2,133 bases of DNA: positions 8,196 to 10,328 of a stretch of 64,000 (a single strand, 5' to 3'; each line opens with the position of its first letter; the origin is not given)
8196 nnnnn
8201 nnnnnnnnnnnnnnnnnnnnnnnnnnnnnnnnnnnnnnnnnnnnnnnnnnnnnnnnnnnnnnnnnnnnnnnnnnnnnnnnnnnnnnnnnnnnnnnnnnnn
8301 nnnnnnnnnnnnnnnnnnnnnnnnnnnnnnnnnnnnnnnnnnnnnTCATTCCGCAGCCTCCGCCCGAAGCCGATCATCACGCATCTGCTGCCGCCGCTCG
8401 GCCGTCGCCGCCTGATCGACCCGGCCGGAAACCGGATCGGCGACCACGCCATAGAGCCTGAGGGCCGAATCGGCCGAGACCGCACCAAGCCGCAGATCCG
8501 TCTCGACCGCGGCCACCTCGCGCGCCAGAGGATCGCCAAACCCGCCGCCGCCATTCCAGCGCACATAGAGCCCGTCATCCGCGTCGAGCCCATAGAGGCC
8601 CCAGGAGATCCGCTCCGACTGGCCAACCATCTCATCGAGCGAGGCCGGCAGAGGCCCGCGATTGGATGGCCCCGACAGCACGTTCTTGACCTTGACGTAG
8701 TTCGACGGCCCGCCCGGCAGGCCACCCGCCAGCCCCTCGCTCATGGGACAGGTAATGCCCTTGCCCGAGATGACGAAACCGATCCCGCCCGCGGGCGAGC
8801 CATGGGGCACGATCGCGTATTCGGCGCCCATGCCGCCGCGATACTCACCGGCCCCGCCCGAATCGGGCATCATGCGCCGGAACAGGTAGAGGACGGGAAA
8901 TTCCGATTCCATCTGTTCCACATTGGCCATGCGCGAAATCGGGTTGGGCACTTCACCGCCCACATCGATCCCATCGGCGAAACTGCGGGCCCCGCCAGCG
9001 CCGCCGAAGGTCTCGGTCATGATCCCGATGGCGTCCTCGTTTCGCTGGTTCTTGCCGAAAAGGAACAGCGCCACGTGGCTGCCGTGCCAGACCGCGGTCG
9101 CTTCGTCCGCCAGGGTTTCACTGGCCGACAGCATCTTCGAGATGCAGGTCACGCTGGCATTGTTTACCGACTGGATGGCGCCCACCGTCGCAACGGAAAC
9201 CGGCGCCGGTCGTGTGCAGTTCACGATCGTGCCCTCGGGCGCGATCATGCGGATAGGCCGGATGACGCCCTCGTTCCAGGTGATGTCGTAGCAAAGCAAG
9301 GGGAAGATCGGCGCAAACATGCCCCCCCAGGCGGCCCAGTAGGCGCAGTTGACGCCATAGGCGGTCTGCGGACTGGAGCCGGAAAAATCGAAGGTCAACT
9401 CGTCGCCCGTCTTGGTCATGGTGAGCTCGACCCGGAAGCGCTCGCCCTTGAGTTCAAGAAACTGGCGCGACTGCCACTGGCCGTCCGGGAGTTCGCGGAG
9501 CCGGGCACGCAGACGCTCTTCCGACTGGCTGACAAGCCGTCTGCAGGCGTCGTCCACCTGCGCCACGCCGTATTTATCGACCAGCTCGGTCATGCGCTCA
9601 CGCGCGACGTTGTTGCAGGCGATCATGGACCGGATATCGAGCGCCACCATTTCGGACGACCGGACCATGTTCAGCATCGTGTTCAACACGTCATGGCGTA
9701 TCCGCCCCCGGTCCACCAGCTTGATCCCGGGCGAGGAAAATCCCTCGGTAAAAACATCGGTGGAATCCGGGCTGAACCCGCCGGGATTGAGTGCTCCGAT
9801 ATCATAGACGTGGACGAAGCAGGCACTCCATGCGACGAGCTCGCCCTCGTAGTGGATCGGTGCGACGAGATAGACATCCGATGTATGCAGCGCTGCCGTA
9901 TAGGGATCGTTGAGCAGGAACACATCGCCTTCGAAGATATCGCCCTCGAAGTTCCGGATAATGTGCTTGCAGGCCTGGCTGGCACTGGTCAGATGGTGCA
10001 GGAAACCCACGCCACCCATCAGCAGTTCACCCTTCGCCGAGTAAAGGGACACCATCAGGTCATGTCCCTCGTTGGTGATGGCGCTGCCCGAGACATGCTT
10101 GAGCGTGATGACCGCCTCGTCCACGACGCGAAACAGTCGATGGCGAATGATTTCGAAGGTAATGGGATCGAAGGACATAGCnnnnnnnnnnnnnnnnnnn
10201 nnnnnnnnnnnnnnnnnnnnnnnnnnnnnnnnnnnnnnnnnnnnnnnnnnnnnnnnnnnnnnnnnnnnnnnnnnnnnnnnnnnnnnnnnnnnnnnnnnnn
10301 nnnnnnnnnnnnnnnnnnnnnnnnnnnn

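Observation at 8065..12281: Hydantoinase A/B pair with a coupled 94-aa Zn-ribbon third subunit, in acetone-carboxylase-like (acxABC) order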

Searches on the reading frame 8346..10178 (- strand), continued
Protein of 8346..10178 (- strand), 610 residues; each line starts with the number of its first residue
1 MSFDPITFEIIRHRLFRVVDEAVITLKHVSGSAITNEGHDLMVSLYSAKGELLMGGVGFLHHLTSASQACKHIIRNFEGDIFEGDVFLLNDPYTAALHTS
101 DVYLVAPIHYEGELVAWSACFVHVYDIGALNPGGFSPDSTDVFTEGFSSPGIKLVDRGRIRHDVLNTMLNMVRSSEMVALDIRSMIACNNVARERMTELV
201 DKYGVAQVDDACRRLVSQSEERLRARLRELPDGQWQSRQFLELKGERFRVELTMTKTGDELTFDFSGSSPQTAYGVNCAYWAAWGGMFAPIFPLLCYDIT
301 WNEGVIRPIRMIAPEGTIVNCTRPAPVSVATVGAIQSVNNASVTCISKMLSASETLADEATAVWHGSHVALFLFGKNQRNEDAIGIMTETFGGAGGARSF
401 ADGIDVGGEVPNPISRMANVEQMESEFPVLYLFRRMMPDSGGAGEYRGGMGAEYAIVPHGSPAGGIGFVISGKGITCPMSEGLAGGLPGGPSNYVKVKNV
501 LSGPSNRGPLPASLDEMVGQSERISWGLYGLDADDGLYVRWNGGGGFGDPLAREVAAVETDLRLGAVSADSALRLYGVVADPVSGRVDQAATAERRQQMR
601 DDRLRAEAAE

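Call 78: get_annotated_region(hit=H21, flank=3000)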
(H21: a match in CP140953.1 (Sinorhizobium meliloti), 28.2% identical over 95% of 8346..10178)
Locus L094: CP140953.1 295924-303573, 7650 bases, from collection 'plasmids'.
description: Sinorhizobium meliloti strain ml47 plasmid pSymA, complete sequence
organism: Sinorhizobium meliloti (NCBI taxid 382)
taxonomy: Bacteria; Pseudomonadota; Alphaproteobacteria; Hyphomicrobiales; Rhizobiaceae; Sinorhizobium; Sinorhizobium meliloti
host: -; source: Medicago lupulina,whole organism; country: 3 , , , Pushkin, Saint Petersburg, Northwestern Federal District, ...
typing (MOB-suite, as given by PLSDB): conjugative; relaxase MOBQ; mating-pair formation MPF_T
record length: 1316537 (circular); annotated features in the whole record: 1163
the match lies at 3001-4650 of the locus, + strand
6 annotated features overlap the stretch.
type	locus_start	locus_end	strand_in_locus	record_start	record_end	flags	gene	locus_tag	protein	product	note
CDS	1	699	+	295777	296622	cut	-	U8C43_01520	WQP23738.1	transporter substrate-binding domain-containing protein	-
CDS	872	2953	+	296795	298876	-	-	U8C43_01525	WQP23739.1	hydantoinase/oxoprolinase family protein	-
CDS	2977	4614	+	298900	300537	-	-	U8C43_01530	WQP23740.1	hydantoinase B/oxoprolinase family protein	-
CDS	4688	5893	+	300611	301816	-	-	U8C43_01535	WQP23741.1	pyridoxal phosphate-dependent aminotransferase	-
CDS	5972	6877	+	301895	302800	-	kdgD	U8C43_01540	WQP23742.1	5-dehydro-4-deoxyglucarate dehydratase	-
CDS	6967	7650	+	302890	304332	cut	-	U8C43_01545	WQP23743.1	aldehyde dehydrogenase family protein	-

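Call 79: get_annotated_region(hit=H30, flank=3000)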
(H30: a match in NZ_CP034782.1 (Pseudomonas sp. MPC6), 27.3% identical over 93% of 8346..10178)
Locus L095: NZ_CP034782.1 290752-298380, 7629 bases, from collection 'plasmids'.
description: Pseudomonas sp. MPC6 plasmid pMPC6-328K, complete sequence
organism: Pseudomonas sp. MPC6 (NCBI taxid 2498848)
taxonomy: Bacteria; Pseudomonadota; Gammaproteobacteria; Pseudomonadales; Pseudomonadaceae; Pseudomonas; Pseudomonas sp. MPC6
host: -; source: -; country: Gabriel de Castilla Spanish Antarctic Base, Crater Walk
typing (MOB-suite, as given by PLSDB): conjugative; relaxase MOBP; mating-pair formation MPF_I
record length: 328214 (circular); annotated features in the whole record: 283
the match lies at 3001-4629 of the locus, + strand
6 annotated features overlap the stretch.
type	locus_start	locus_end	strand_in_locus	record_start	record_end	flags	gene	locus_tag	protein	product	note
CDS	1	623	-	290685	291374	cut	-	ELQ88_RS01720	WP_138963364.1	IS6 family transposase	-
CDS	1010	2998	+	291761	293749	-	-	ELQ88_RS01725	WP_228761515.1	hydantoinase/oxoprolinase family protein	-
CDS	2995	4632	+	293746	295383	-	-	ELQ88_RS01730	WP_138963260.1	hydantoinase B/oxoprolinase family protein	-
CDS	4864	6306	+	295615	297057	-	-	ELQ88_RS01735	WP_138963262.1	APC family permease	-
CDS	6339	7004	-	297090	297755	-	-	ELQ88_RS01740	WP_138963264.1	TetR/AcrR family transcriptional regulator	GO:0006355 - regulation of DNA-templated transcription [Evidence IEA]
CDS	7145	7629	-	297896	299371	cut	-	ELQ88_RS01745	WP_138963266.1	aldehyde dehydrogenase family protein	-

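Call 80: get_annotated_region(hit=H27, flank=3000)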
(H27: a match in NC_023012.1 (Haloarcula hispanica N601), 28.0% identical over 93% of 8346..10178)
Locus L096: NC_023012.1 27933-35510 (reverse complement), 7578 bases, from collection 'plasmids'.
description: Haloarcula hispanica N601 plasmid pHH406, complete sequence
organism: Haloarcula hispanica N601 (NCBI taxid 1417673)
taxonomy: Archaea; Euryarchaeota; Halobacteria; Halobacteriales; Haloarculaceae; Haloarcula; Haloarcula hispanica; Haloarcula hispanica N601
host: -; source: -; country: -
typing (MOB-suite, as given by PLSDB): non-mobilizable
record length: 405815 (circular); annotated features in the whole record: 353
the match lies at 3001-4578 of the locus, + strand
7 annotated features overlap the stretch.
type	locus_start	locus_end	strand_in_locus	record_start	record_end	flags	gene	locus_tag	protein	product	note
CDS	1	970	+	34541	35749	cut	-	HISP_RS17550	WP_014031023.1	Nramp family divalent metal transporter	GO:0055085 - transmembrane transport [Evidence IEA]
CDS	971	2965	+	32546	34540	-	-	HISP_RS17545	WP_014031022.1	hydantoinase/oxoprolinase family protein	-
CDS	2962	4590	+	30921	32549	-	-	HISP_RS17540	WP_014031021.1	hydantoinase B/oxoprolinase family protein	-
CDS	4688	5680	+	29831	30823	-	-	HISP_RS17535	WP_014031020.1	DUF3592 domain-containing protein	-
CDS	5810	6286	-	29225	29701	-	-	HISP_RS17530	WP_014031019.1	hypothetical protein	-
CDS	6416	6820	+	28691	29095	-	-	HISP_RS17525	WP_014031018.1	DUF4864 domain-containing protein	-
CDS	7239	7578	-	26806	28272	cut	nhaC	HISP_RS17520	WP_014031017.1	Na+/H+ antiporter NhaC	GO:1902600 - proton transmembrane transport [Evidence IEA]; GO:0006814 - sodium ion transport [Evidence IEA]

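Call 88: search_protein_families(library=pfam, proteins=[L064:4242-5852:+, L084:545-2095:+, L087:3813-5147:-, L024:1007-2812:-], max_evalue=0.001)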
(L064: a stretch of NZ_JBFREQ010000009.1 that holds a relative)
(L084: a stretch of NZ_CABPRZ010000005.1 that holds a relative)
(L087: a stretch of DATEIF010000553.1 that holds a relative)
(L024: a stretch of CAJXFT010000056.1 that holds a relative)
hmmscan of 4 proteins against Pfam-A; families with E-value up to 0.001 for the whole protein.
L064:4242-5852:+ (536 aa): 1 family
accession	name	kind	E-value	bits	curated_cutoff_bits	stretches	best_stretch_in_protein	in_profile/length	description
PF02133.21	Transp_cyt_pur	-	1.6e-125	419.8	23.5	1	43-491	3-440/440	Permease for cytosine/purines, uracil, thiamine, allantoin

L084:545-2095:+ (516 aa): 1 family
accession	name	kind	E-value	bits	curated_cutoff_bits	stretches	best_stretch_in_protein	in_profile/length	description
PF02133.21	Transp_cyt_pur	-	2.1e-110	370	23.5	1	42-488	5-440/440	Permease for cytosine/purines, uracil, thiamine, allantoin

L087:3813-5147:- (444 aa): 3 families
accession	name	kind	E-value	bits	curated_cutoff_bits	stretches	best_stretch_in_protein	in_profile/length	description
PF13458.12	Peripla_BP_6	-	6.8e-37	128.3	31.7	1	70-419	5-342/343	Periplasmic binding protein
PF01094.35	ANF_receptor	-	3.8e-10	39.8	25.4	1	109-406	21-343/353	Receptor family ligand binding region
PF13433.12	Peripla_BP_5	-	0.00017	21.3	27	0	76-147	10-77/363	Periplasmic binding protein domain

L024:1007-2812:- (601 aa): 3 families
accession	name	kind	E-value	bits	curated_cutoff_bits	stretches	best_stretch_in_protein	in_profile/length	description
PF00205.28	TPP_enzyme_M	-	4.4e-36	124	30.4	1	234-369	1-137/137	Thiamine pyrophosphate enzyme, central domain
PF02775.26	TPP_enzyme_C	-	7.5e-36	123.6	21.9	1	432-583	1-151/151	Thiamine pyrophosphate enzyme, C-terminal TPP binding domain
PF02776.23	TPP_enzyme_N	-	4.1e-22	78.6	26.8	1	42-152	1-114/119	Thiamine pyrophosphate enzyme, N-terminal TPP binding domain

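Call 89: search_protein_families(library=ncbifam, proteins=[L049:10834-12480:-, L064:4242-5852:+, L074:10920-11897:+], max_evalue=0.00001)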
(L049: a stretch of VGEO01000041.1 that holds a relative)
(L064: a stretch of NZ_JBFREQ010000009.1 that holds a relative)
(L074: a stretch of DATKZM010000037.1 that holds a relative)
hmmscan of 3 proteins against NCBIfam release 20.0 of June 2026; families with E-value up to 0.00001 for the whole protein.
L049:10834-12480:- (548 aa): 41 families (the best 25 are shown)
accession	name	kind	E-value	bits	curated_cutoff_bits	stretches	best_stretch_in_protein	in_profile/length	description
NF005557.0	PRK07228.1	equivalog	5.1e-74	249.6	522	1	2-465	2-439/445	5'-deoxyadenosine deaminase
NF004701.0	PRK06038.1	equivalog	8.3e-74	248.8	609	2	194-463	159-426/432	N-ethylammeline chlorohydrolase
NF006055.0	PRK08203.1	equivalog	3.9e-72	243.2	532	1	3-465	7-452/455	8-oxoguanine deaminase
NF006549.0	PRK09045.1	equivalog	1.3e-66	225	540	2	202-463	180-439/444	TRZ/ATZ family hydrolase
NF006252.0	PRK08393.1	equivalog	3.2e-64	217.5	617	2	209-461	172-421/424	N-ethylammeline chlorohydrolase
NF006056.0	PRK08204.1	subfamily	7.3e-57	193.1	391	2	206-467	182-444/449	hypothetical protein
NF009059.0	PRK12393.1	equivalog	1.4e-52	178.9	543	1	3-465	7-457/460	amidohydrolase family protein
TIGR03314.1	Se_ssnA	subfamily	9e-51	173.1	455.5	2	230-464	208-438/441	putative selenium metabolism protein SsnA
NF005540.0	PRK07203.1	equivalog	1.2e-50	172.4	444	2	229-464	208-439/444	putative aminohydrolase SsnA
NF004801.0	PRK06151.1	subfamily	1.9e-49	168.8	416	1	205-468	201-467/491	chlorohydrolase family protein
NF005211.0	PRK06687.1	equivalog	2.2e-45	155.2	703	1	208-445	178-415/419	TRZ/ATZ family protein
NF004995.0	PRK06380.1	subfamily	7.1e-45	153.7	567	2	192-448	153-408/418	metal-dependent hydrolase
TIGR02967.1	guan_deamin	equivalog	1.8e-39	135.9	375.4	1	189-404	150-362/401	guanine deaminase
NF012037.0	PRK15493.1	equivalog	3.6e-38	131.5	779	1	191-453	162-423/435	bifunctional S-methyl-5'-thioadenosine deaminase/S-adenosylhomocysteine deaminase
NF006681.0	PRK09229.1-2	equivalog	1.9e-36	125.8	362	1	203-451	192-437/451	formimidoylglutamate deiminase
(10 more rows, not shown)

L064:4242-5852:+ (536 aa): 5 families
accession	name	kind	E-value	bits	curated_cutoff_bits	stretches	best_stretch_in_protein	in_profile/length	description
TIGR00800.1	ncs1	subfamily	4.8e-115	384.8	353.1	1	36-465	1-435/447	NCS1 family nucleobase:cation symporter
NF008476.1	PRK11375.1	equivalog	9.8e-90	301.5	620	1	35-501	8-464/467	allantoin permease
NF047713.1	AllantTportGProt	equivalog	5.1e-76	256.3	800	1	35-502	13-468/471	allantoin transporter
NF008241.0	PRK11017.1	equivalog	1.3e-13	50.5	326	1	70-427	38-351/416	cytosine permease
TIGR02358.1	thia_cytX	hypoth_equivalog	3.6e-12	46.2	309.85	1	56-442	5-335/386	putative hydroxymethylpyrimidine transporter CytX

L074:10920-11897:+ (325 aa): 1 family
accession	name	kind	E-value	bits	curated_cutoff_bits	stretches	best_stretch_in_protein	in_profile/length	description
NF047927.1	ABC_BMP_B6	equivalog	2.6e-34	118.8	400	1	28-318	4-298/314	putative B6 ABC transporter substrate-binding protein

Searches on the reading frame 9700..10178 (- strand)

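Call 41: search_solved_structures(query=window:9700-10178:-, max_evalue=0.001, show_alignments=5)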
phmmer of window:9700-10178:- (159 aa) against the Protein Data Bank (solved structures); distinct sequences matched with E-value up to 0.001: 5.
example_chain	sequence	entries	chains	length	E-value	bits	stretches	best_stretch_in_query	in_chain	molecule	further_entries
6yra_B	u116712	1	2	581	2.8e-25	92.3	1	3-158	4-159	Hydantoinase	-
5l9w_A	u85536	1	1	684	1.6e-20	76.9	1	3-154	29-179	Acetophenone carboxylase delta subunit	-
5m45_A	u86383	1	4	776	7.2e-19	71.5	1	4-149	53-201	Acetone carboxylase alpha subunit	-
5svb_A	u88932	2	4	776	7.2e-19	71.5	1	4-149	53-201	Acetone carboxylase alpha subunit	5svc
7hk5_A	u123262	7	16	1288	1.6e-13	54.1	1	5-158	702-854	N-methylhydantoinase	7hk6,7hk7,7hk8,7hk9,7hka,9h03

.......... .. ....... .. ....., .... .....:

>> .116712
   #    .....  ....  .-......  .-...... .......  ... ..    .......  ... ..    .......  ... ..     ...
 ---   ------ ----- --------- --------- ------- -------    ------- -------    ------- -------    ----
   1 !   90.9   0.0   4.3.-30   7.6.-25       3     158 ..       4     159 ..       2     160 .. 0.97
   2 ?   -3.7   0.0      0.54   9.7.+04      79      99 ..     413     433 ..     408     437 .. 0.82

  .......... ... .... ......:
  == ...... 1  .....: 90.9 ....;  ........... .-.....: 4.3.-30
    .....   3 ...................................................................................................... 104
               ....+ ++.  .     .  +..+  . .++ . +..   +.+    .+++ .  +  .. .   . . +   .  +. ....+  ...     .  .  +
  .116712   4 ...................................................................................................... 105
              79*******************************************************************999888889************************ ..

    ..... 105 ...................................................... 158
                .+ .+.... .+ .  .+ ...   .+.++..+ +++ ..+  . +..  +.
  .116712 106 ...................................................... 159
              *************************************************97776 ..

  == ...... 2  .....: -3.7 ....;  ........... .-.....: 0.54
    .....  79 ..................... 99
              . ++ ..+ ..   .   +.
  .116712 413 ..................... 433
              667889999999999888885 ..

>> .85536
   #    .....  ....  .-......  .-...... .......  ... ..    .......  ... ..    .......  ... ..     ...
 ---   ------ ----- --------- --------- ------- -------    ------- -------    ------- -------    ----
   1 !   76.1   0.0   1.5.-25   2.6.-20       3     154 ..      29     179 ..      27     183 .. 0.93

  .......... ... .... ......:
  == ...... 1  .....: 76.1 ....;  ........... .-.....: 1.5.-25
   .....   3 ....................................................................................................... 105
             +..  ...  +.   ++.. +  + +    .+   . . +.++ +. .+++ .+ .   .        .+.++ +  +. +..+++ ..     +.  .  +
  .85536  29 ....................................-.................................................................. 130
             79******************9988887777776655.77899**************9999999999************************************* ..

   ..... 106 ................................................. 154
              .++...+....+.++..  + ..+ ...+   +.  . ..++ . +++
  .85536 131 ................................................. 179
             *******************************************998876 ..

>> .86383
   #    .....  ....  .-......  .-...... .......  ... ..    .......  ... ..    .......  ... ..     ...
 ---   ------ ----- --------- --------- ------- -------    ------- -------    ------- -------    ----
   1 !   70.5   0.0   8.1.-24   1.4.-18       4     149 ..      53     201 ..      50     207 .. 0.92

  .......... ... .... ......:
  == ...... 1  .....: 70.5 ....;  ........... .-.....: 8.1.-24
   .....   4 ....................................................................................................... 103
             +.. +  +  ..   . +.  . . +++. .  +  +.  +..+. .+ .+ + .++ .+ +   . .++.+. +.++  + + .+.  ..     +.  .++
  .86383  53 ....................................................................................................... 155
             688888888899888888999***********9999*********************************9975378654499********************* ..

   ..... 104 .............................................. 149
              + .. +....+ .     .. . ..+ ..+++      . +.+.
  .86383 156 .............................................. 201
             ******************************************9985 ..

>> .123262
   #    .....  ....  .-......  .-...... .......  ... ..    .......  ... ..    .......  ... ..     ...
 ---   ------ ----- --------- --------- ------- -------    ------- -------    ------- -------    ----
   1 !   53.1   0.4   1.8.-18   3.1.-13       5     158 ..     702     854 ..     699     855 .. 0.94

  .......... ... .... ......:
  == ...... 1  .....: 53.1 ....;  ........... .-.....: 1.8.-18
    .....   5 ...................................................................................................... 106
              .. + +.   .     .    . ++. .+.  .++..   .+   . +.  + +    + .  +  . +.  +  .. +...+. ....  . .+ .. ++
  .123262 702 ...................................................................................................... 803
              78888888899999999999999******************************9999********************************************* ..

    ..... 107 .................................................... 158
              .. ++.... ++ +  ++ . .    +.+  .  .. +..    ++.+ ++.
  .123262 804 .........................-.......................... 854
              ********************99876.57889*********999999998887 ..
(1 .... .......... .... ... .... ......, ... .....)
